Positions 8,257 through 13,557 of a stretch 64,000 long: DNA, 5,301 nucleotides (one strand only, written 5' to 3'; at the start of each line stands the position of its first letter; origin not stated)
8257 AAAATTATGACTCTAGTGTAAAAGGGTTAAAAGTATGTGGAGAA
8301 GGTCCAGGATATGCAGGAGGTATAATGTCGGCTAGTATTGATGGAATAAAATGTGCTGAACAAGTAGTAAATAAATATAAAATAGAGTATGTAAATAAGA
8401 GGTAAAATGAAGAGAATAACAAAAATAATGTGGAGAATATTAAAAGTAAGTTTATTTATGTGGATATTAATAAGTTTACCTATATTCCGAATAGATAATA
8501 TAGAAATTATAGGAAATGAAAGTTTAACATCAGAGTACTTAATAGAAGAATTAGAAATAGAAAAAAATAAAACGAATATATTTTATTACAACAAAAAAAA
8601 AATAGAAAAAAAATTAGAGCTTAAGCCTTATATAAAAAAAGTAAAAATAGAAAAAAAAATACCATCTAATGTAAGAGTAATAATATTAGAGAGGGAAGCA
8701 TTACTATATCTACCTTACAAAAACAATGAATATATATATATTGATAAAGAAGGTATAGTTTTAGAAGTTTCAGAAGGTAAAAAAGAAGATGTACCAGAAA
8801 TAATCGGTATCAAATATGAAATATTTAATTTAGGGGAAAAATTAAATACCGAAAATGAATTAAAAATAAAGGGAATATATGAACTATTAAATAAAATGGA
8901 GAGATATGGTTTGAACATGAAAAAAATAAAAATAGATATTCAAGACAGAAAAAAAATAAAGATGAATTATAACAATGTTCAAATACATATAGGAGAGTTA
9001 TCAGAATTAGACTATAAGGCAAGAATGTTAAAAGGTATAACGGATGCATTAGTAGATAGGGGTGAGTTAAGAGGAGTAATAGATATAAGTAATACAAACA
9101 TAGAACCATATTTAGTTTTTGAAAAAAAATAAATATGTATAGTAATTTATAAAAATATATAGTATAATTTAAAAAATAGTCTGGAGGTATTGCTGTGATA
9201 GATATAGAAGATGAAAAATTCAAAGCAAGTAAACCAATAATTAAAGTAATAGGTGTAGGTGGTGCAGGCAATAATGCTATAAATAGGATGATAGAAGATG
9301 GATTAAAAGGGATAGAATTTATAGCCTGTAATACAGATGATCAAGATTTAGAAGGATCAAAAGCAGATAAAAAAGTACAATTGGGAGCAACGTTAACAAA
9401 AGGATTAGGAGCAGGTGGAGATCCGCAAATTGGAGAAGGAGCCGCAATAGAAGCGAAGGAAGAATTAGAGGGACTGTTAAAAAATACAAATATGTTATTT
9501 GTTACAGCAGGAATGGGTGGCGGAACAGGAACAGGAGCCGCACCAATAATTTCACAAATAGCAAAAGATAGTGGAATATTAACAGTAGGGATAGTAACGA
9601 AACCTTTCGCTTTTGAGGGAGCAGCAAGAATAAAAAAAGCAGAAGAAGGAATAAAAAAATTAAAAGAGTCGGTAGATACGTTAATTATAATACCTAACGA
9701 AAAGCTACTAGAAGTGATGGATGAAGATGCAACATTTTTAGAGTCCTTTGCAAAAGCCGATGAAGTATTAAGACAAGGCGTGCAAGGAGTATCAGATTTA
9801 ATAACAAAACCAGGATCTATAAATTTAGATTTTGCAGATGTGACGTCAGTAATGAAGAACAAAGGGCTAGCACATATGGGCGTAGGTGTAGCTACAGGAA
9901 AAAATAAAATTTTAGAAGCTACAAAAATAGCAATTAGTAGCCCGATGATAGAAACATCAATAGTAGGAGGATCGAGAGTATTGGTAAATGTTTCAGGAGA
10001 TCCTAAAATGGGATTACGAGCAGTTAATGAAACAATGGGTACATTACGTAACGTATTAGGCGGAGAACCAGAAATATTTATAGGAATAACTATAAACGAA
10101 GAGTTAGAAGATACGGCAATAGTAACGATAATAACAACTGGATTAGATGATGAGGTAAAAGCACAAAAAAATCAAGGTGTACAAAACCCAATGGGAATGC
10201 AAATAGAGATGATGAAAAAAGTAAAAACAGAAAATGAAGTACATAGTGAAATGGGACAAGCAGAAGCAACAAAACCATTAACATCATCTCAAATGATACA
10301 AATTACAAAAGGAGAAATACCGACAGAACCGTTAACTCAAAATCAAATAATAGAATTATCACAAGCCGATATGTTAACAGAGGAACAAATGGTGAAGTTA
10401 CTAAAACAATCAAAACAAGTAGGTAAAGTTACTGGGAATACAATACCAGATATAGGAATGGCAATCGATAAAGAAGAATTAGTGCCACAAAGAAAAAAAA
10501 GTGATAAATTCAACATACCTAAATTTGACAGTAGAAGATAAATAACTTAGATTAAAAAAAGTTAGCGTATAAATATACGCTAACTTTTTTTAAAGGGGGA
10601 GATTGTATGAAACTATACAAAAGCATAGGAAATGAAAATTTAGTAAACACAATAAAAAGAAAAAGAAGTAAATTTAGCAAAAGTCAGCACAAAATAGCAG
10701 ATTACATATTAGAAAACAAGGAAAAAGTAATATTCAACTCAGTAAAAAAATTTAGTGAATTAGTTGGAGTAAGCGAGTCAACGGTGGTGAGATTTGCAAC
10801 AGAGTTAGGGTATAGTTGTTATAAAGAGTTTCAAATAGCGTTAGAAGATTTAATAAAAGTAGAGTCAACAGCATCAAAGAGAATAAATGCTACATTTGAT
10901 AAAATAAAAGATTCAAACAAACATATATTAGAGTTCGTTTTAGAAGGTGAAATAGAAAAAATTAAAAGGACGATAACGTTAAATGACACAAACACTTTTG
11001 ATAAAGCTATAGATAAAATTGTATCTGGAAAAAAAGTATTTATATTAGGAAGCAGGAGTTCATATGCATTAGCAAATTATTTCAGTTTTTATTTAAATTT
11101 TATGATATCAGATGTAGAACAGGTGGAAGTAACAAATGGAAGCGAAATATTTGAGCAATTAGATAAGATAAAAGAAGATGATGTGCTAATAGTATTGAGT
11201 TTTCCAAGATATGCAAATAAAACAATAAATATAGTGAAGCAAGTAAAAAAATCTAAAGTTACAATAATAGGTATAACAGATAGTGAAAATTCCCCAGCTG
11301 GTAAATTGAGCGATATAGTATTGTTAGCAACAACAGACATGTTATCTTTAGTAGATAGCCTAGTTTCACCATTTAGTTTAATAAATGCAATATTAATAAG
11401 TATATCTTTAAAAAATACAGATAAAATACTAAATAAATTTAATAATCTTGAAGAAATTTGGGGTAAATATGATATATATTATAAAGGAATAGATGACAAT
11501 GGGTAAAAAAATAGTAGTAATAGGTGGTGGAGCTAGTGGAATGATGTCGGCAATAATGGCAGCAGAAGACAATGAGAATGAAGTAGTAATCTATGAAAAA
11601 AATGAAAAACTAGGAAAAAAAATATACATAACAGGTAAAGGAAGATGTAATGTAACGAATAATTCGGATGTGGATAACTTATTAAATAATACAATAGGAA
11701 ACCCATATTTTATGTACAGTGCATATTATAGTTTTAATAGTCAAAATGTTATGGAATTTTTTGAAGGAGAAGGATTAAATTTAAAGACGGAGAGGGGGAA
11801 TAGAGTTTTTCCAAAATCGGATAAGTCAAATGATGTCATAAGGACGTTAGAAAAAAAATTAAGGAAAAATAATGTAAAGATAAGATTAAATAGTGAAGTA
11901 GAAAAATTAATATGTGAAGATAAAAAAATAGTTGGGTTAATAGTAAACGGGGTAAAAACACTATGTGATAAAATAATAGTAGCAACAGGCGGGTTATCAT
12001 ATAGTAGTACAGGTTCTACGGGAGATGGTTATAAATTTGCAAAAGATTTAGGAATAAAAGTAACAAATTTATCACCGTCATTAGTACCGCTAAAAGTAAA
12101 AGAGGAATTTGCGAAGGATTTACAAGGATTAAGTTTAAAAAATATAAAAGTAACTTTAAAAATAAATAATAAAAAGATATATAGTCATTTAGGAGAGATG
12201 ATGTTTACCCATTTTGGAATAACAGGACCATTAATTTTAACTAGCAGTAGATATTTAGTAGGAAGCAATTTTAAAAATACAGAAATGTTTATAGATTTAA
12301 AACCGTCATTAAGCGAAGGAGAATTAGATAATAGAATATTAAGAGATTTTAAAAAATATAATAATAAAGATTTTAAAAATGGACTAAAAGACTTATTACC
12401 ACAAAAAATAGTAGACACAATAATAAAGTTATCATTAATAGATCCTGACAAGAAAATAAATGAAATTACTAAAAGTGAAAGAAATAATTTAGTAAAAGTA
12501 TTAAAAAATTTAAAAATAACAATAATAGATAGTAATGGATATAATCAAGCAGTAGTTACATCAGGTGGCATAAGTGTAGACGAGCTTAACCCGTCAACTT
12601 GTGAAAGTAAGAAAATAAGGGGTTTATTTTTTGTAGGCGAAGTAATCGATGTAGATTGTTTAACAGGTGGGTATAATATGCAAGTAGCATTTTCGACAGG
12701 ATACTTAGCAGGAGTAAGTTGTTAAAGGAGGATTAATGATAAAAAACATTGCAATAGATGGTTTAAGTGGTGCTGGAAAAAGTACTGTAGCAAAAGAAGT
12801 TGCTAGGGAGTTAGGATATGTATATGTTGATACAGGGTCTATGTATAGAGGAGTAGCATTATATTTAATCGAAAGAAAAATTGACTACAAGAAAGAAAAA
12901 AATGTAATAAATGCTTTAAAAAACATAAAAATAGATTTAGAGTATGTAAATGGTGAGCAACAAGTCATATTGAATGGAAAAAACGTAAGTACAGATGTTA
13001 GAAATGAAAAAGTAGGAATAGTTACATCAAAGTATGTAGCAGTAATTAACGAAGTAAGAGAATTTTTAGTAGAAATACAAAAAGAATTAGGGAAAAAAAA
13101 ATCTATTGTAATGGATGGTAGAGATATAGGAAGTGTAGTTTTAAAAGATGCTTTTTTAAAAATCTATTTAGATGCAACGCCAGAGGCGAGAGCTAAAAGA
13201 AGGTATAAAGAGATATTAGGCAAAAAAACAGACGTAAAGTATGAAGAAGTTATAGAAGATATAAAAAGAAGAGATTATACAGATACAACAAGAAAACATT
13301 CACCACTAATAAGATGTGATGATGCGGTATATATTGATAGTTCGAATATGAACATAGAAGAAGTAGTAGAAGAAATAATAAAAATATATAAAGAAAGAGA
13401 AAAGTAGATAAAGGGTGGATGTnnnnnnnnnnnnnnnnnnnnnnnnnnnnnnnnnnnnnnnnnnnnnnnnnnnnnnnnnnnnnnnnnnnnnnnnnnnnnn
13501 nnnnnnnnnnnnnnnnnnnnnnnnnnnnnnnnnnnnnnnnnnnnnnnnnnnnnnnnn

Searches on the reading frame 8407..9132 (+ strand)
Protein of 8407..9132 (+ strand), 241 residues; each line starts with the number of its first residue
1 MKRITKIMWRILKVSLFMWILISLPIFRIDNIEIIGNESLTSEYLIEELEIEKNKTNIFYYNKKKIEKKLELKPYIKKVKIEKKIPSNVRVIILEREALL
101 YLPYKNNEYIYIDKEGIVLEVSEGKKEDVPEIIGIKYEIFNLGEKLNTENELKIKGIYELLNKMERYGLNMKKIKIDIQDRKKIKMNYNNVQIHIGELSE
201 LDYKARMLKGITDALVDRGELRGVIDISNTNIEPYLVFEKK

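Call 14: search_protein_families(library=pfam, proteins=[window:8407-9132:+], max_evalue=0.00001)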
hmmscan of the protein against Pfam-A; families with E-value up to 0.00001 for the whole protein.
window:8407-9132:+ (241 aa): 1 family
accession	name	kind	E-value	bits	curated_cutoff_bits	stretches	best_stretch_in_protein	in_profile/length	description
PF08478.15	POTRA_1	-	5.3e-14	52.7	23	1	27-96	1-69/69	POTRA domain, FtsQ-type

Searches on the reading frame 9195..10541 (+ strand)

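Call 14: search_protein_families(library=pfam, proteins=[window:9195-10541:+], max_evalue=0.00001)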
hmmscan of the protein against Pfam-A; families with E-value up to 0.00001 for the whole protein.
window:9195-10541:+ (448 aa): 2 families
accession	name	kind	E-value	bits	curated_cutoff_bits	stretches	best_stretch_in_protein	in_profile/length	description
PF00091.31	Tubulin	-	3.6e-49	168.1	33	1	16-175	2-189/190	Tubulin/FtsZ family, GTPase domain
PF12327.13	FtsZ_C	-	1.6e-20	73.7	27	1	224-318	1-95/95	FtsZ family, C-terminal domain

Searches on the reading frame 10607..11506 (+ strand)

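Call 14: search_protein_families(library=pfam, proteins=[window:10607-11506:+], max_evalue=0.00001)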
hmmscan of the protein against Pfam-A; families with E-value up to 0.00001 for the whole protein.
window:10607-11506:+ (299 aa): 2 families
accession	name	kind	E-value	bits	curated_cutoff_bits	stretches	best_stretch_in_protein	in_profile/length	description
PF01380.27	SIS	-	1.4e-22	80.4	25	1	138-264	2-130/131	SIS domain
PF01418.23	HTH_6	-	5.6e-20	71.5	28.3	1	11-81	2-72/77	Helix-turn-helix domain, rpiR family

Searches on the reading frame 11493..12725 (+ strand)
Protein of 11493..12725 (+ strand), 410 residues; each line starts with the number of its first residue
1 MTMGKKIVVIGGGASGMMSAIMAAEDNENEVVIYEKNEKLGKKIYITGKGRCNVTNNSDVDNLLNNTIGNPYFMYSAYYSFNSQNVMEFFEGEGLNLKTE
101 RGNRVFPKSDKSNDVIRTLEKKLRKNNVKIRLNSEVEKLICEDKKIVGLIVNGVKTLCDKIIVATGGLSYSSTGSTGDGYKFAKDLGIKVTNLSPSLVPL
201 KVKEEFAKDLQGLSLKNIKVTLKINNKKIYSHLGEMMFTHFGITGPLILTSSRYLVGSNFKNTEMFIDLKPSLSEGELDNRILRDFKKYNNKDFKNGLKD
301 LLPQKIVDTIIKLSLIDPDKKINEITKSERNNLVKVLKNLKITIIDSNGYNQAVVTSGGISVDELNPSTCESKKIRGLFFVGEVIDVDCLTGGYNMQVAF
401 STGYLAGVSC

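Call 14: search_protein_families(library=pfam, proteins=[window:11493-12725:+], max_evalue=0.00001)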
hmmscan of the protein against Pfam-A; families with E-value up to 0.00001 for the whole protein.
window:11493-12725:+ (410 aa): 7 families
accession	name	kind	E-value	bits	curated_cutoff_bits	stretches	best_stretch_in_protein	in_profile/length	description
PF03486.20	HI0933_like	-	2.6e-83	279.7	50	1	6-407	2-242/244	HI0933-like protein Rossmann domain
PF22780.1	HI0933_like_1st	-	3.2e-40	138.1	27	1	195-355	2-165/165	HI0933-like protein barrel and H2TH domain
PF00890.30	FAD_binding_2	-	3.9e-12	46.5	20.4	1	7-385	2-399/414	FAD binding domain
PF07992.20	Pyr_redox_2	-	7.1e-09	35.9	26.1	0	100-190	172-259/291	Pyridine nucleotide-disulphide oxidoreductase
PF01266.30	DAO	-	9.1e-09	35.7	27.9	0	6-41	1-35/353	FAD dependent oxidoreductase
PF01134.28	GIDA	-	5.5e-08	32.7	22.1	0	117-167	99-150/391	Glucose inhibited division protein A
PF00070.33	Pyr_redox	-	5.8e-06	27.2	22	0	101-147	30-75/82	Pyridine nucleotide-disulphide oxidoreductase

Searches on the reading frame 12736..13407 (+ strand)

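Call 14: search_protein_families(library=pfam, proteins=[window:12736-13407:+], max_evalue=0.00001)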
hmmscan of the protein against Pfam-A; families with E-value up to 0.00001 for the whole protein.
window:12736-13407:+ (223 aa): 6 families
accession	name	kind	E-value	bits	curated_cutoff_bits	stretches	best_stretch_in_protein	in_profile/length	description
PF02224.24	Cytidylate_kin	-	1e-69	234.9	26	1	5-219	1-210/211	Cytidylate kinase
PF13189.12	Cytidylate_kin2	-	1.6e-10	41.9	28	1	4-182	1-154/176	Cytidylate kinase-like family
PF13238.12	AAA_18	-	1.6e-09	38.7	29.4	1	5-158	1-110/128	AAA domain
PF13207.12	AAA_17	-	4e-08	34.1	27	1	9-82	2-79/136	AAA domain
PF13671.12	AAA_33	-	1.4e-06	29.1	27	1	8-97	5-93/143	AAA domain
PF01202.28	SKI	-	7e-06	26.7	22.1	0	12-34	2-24/159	Shikimate kinase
